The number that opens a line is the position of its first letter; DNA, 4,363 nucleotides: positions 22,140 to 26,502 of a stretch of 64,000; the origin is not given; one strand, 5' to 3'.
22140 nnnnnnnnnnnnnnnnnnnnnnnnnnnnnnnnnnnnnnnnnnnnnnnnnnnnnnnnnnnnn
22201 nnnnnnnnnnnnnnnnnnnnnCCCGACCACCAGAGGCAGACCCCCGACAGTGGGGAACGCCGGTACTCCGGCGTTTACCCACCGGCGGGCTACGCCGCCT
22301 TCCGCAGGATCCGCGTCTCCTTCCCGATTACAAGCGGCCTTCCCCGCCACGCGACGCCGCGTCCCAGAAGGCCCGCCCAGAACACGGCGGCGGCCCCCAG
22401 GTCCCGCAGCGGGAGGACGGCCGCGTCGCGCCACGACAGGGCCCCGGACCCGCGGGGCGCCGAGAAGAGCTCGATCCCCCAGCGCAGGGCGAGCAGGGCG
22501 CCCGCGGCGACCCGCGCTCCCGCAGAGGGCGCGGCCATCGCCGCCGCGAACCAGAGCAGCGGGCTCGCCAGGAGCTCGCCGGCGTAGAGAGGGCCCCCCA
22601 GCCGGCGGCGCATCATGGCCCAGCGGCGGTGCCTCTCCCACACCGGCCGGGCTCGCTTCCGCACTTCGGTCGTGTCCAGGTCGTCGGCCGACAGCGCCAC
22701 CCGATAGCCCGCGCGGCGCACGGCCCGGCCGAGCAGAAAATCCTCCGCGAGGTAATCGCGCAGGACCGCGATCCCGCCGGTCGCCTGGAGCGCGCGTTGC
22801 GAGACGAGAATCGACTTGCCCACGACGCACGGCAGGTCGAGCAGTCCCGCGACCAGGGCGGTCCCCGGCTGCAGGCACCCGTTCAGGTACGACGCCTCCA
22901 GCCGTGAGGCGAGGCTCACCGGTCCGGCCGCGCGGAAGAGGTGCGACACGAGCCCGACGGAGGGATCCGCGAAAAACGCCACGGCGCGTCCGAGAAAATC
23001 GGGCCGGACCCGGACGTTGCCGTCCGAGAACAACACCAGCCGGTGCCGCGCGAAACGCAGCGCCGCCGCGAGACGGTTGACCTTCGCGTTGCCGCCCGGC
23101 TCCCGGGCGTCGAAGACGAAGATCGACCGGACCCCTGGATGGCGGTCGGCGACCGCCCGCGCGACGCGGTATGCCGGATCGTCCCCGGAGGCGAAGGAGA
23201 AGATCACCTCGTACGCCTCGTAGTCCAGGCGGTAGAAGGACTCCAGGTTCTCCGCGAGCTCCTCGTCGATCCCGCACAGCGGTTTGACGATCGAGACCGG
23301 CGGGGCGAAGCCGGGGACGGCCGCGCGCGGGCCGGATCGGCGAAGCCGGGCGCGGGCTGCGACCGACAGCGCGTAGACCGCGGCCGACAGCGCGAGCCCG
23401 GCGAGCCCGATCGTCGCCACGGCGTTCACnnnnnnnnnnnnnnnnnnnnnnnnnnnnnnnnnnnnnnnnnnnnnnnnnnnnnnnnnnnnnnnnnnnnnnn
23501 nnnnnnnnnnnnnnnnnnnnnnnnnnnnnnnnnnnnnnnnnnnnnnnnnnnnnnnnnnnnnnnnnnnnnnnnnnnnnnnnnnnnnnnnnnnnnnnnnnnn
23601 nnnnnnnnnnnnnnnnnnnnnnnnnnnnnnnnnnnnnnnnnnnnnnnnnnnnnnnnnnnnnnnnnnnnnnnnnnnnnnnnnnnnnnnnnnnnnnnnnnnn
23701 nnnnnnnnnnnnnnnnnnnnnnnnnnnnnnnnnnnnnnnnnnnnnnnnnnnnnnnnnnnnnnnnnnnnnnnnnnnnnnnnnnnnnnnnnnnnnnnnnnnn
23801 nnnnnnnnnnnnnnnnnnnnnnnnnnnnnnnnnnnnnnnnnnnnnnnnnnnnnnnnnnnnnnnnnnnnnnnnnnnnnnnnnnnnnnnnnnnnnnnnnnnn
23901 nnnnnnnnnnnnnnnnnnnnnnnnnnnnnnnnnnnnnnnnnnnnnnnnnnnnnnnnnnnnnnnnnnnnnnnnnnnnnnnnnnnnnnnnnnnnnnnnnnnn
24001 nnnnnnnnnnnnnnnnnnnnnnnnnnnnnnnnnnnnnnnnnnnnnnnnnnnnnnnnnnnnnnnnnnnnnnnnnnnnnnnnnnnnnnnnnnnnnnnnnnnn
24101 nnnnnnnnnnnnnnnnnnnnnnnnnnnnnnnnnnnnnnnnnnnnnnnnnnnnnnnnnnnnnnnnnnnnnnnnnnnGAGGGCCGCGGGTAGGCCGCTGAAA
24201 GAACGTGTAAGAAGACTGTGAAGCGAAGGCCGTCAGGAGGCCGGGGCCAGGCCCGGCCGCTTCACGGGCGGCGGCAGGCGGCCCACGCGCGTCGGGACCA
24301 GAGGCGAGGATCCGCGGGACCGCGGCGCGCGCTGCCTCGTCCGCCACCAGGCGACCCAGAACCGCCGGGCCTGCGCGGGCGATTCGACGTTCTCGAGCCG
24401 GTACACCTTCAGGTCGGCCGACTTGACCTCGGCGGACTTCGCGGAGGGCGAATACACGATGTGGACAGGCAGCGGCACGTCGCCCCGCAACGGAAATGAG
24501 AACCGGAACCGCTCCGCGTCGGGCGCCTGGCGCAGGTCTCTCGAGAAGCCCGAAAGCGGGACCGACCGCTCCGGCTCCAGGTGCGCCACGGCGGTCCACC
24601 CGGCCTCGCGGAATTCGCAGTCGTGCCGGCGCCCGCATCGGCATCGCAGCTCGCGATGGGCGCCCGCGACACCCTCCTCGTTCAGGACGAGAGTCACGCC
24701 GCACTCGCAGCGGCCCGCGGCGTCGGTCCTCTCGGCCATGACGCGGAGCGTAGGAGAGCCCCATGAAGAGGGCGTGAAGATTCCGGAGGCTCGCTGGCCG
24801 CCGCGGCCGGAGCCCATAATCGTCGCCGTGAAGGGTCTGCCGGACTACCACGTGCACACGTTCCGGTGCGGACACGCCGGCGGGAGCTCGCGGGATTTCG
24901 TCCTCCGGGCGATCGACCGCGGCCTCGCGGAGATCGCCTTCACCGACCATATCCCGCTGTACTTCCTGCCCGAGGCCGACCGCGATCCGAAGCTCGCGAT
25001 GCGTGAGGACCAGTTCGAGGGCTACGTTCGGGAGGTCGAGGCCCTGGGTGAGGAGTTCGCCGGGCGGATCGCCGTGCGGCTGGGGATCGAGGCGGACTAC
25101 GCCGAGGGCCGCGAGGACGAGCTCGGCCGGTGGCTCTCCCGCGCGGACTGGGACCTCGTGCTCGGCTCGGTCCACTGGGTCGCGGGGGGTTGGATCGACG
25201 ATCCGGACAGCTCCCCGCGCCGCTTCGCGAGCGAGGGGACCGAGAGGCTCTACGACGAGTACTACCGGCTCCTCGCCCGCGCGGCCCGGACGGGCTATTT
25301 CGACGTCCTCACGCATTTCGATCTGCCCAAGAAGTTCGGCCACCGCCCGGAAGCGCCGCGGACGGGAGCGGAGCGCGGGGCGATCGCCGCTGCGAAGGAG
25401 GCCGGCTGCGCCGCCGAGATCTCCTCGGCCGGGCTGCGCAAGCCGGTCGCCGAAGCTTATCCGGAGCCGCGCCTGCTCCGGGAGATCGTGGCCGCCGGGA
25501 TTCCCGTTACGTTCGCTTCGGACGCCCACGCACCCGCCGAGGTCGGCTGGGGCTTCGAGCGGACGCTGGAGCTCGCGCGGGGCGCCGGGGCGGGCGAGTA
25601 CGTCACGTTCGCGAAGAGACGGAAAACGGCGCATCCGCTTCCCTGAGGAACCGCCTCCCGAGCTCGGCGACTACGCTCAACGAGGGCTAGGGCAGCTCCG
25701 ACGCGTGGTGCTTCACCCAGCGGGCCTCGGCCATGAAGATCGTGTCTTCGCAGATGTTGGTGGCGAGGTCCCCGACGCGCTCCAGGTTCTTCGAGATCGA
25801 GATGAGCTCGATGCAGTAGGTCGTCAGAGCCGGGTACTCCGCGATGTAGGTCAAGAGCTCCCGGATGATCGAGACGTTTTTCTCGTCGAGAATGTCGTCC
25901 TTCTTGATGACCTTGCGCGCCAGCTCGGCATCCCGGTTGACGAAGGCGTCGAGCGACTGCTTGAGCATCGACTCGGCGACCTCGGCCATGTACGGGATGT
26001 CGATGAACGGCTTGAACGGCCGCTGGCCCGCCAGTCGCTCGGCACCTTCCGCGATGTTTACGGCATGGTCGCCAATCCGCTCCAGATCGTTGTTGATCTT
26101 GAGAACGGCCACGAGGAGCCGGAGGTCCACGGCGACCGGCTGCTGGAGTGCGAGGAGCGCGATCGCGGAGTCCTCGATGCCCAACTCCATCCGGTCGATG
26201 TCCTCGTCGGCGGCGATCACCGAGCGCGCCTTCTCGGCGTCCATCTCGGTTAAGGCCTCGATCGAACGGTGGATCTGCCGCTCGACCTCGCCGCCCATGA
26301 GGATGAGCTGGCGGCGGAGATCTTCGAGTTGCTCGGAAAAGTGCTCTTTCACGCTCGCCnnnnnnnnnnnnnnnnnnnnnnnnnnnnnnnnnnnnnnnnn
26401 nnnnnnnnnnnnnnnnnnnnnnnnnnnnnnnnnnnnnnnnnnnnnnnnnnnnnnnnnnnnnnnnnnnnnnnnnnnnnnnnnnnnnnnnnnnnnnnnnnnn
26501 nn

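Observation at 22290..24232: PHP phosphoesterase + GT21-like glycosyltransferase pair inside the Pho locus: candidate non-canonical phosphate-starvation lipid-remodelling module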

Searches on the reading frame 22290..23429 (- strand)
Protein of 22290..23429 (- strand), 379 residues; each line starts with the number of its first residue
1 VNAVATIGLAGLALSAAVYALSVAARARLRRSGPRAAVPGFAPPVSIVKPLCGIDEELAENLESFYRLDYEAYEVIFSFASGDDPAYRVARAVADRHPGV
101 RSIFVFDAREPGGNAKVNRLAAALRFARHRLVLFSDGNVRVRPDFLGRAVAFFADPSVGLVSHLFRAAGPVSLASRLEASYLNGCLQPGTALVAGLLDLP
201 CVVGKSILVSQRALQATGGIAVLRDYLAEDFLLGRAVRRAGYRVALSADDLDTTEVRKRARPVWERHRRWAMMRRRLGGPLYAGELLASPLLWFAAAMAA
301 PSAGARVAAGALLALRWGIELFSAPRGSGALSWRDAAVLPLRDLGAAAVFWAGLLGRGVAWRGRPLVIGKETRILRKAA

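Call 6: search_protein_families(library=pfam, proteins=[window:22290-23429:-], max_evalue=0.01)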
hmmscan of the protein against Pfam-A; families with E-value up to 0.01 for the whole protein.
window:22290-23429:- (379 aa): 4 families
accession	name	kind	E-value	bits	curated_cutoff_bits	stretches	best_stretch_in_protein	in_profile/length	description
PF13506.12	Glyco_transf_21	-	4.3e-39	134.2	21.7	1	98-271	1-173/174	Glycosyl transferase family 21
PF13641.12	Glyco_tranf_2_3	-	4.2e-16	60.1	27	1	43-271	1-228/230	Glycosyltransferase like family 2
PF13632.12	Glyco_trans_2_3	-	8.5e-13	49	27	1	132-315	2-192/198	Glycosyl transferase family group 2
PF00535.33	Glycos_transf_2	-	2.9e-05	24.5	23.3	1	55-164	10-114/168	Glycosyl transferase family 2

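Call 7: search_protein_families(library=ncbifam, proteins=[window:22290-23429:-], max_evalue=0.01)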
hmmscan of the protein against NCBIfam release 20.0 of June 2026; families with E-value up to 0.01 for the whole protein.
window:22290-23429:- (379 aa): 5 families
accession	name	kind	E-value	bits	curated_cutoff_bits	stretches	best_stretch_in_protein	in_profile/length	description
TIGR03472.1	HpnI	equivalog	6.9e-71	239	310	1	10-374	9-370/373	bacteriohopanetetrol glucosamine biosynthesis glycosyltransferase HpnI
TIGR03469.1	HpnB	hypoth_equivalog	2.1e-10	40.2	379.25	1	35-306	36-316/386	hopene-associated glycosyltransferase HpnB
TIGR03965.1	mycofact_glyco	equivalog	0.00028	19.9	280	1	42-348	73-380/467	mycofactocin biosynthesis glycosyltransferase MftF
TIGR03937.1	PgaC_IcaA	equivalog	0.0025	16.8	422.3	1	41-272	43-268/407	poly-beta-1,6-N-acetyl-D-glucosamine synthase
NF047683.1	TeichurnBiosyTuaG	equivalog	0.008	15.8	400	0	42-155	5-113/252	teichuronic acid biosynthesis protein TuaG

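Call 13: search_solved_structures(query=window:22290-23429:-, max_evalue=1)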
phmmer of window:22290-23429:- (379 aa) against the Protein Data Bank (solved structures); distinct sequences matched with E-value up to 1: 4.
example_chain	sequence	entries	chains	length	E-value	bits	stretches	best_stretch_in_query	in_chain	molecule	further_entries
26qs_A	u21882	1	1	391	3.9e-31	111.8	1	37-273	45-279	Ceramide glucosyltransferase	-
26qf_A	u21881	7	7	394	4e-31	111.8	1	37-273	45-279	Ceramide glucosyltransferase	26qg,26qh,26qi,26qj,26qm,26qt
6yv7_A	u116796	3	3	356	3.1e-11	46.3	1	25-312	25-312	Glycosyl transferase, family 2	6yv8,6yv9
6yv7_B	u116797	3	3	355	3.3e-11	46.2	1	25-312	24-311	Glycosyl transferase, family 2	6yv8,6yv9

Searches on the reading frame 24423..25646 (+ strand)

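Call 10: search_protein_families(library=pfam, proteins=[window:24423-25646:+], max_evalue=0.001)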
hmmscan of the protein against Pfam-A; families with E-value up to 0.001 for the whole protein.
window:24423-25646:+ (407 aa): 1 family
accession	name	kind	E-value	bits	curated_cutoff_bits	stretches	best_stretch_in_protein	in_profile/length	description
PF02811.25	PHP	-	1.1e-16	62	26.4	1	141-308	1-138/164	PHP domain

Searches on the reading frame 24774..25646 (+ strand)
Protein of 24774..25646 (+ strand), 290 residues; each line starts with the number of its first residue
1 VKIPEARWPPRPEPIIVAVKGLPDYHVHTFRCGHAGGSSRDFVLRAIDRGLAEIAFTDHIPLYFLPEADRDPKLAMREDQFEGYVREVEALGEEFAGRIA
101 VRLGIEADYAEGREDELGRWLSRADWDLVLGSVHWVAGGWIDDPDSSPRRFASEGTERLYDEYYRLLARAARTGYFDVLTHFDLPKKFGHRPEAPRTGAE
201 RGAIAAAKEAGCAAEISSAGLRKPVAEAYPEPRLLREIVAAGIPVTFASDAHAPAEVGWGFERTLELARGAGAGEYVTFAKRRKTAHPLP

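Call 48: search_protein_families(library=ncbifam, proteins=[window:24774-25646:+], max_evalue=0.00001)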
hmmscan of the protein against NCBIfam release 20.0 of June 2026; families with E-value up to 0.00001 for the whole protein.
window:24774-25646:+ (290 aa): 9 families
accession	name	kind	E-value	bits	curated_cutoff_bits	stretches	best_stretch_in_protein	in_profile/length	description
NF005596.0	PRK07328.1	subfamily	6.9e-91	304.4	202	1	22-289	3-268/269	histidinol-phosphatase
TIGR01856.1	hisJ_fam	subfamily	2.9e-44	151.7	90.2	1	24-264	2-250/252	histidinol-phosphatase HisJ family protein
NF005235.0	PRK06740.1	equivalog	3e-33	115.7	442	1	83-287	123-329/335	histidinol phosphate phosphatase domain-containing protein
NF005996.1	PRK08123.1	equivalog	1.4e-28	100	133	1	24-263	2-260/262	histidinol-phosphatase HisJ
NF005597.0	PRK07329.1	equivalog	5.9e-11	42.4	303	1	48-183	25-149/257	hypothetical protein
NF006251.0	PRK08392.1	equivalog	9.2e-11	41.6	212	1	24-259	3-192/216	hypothetical protein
NF004086.0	PRK05588.1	equivalog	6.9e-07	29.5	321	0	100-188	66-151/255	histidinol phosphate phosphatase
NF006702.0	PRK09248.1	domain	1.2e-06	28.3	264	0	24-61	6-43/246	PHP domain-containing protein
NF005928.0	PRK07945.1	equivalog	2.3e-06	27.2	250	0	21-259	100-303/337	PHP domain-containing protein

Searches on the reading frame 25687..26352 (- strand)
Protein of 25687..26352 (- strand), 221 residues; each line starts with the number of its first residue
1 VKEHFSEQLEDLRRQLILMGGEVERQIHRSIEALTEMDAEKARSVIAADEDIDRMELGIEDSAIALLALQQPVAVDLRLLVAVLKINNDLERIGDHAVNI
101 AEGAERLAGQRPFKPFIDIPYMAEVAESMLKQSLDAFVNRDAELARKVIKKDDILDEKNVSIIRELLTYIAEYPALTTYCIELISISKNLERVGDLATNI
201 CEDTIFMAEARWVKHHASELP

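Call 10: search_protein_families(library=pfam, proteins=[window:25687-26352:-], max_evalue=0.001)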
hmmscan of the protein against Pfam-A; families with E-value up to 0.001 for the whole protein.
window:25687-26352:- (221 aa): 1 family
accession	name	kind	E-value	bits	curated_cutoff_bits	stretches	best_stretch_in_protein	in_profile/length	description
PF01895.24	PhoU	-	1.5e-50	169.9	23.5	2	18-102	3-87/89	PhoU domain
